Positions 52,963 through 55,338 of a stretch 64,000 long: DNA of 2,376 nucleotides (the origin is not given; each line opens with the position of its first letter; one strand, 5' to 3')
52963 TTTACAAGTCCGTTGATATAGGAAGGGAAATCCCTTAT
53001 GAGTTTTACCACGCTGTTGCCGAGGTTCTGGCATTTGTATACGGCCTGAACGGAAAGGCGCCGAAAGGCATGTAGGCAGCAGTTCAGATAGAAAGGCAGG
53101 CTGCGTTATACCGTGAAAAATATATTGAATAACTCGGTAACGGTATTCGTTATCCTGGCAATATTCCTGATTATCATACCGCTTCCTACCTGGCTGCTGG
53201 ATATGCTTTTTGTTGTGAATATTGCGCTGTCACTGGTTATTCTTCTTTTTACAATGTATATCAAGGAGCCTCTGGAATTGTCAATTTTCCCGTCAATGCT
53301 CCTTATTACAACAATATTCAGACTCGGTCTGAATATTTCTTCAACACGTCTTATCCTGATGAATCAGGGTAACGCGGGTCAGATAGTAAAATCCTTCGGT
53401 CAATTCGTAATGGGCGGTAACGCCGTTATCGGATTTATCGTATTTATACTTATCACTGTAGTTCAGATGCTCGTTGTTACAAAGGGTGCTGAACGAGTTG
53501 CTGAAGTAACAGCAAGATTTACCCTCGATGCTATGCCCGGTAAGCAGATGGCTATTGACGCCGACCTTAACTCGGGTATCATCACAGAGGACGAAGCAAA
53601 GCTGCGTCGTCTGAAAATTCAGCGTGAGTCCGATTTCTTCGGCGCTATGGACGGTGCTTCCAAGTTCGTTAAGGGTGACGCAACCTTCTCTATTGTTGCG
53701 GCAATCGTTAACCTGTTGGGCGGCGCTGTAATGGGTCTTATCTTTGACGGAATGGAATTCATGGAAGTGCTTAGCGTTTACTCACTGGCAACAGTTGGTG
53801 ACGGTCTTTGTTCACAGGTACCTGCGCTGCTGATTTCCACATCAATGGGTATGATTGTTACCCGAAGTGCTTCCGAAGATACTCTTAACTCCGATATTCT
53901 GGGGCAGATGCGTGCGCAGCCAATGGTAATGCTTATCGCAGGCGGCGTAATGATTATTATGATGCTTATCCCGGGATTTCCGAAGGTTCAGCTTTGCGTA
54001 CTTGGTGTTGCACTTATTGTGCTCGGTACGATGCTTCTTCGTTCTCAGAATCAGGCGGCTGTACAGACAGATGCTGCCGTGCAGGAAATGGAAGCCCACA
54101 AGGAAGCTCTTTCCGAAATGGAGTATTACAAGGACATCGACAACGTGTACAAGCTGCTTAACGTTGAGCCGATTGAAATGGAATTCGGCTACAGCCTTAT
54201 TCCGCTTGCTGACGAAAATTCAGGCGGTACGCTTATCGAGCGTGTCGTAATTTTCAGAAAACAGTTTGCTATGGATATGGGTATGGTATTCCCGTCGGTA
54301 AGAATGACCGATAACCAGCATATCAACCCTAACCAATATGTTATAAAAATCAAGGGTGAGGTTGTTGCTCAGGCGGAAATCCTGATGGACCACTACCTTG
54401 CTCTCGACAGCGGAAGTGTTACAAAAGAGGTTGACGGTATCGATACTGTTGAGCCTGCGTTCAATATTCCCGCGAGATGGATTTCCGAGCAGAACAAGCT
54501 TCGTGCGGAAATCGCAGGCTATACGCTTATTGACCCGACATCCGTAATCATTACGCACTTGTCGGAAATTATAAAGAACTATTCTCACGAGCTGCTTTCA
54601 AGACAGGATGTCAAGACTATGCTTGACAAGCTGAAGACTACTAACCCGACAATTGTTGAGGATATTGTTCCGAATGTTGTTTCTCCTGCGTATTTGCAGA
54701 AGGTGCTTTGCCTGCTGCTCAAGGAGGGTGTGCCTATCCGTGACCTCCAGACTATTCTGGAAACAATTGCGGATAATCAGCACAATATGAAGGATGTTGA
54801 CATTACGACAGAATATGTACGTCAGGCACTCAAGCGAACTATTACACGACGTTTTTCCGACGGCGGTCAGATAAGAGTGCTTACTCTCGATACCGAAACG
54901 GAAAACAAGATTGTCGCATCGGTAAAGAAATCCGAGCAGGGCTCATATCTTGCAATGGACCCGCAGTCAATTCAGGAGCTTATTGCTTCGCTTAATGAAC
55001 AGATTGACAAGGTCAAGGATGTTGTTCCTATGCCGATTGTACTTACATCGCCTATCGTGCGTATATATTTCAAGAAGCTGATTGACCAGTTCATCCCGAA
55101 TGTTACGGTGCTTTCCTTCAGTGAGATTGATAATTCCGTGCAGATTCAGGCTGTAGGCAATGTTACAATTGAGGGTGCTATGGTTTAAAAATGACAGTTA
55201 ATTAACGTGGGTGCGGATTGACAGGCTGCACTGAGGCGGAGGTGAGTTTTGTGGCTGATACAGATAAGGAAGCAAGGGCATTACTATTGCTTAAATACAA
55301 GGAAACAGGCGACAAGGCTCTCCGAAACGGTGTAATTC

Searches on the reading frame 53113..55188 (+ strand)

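Call 89: search_protein_families(library=pfam, proteins=[window:53113-55188:+], max_evalue=0.00001)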
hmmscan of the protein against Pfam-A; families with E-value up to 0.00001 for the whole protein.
window:53113-55188:+ (691 aa): 1 family
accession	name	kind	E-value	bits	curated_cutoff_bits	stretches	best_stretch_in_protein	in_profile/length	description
PF00771.25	FHIPEP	-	1.2e-252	840.6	29.1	1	17-676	2-656/657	FHIPEP family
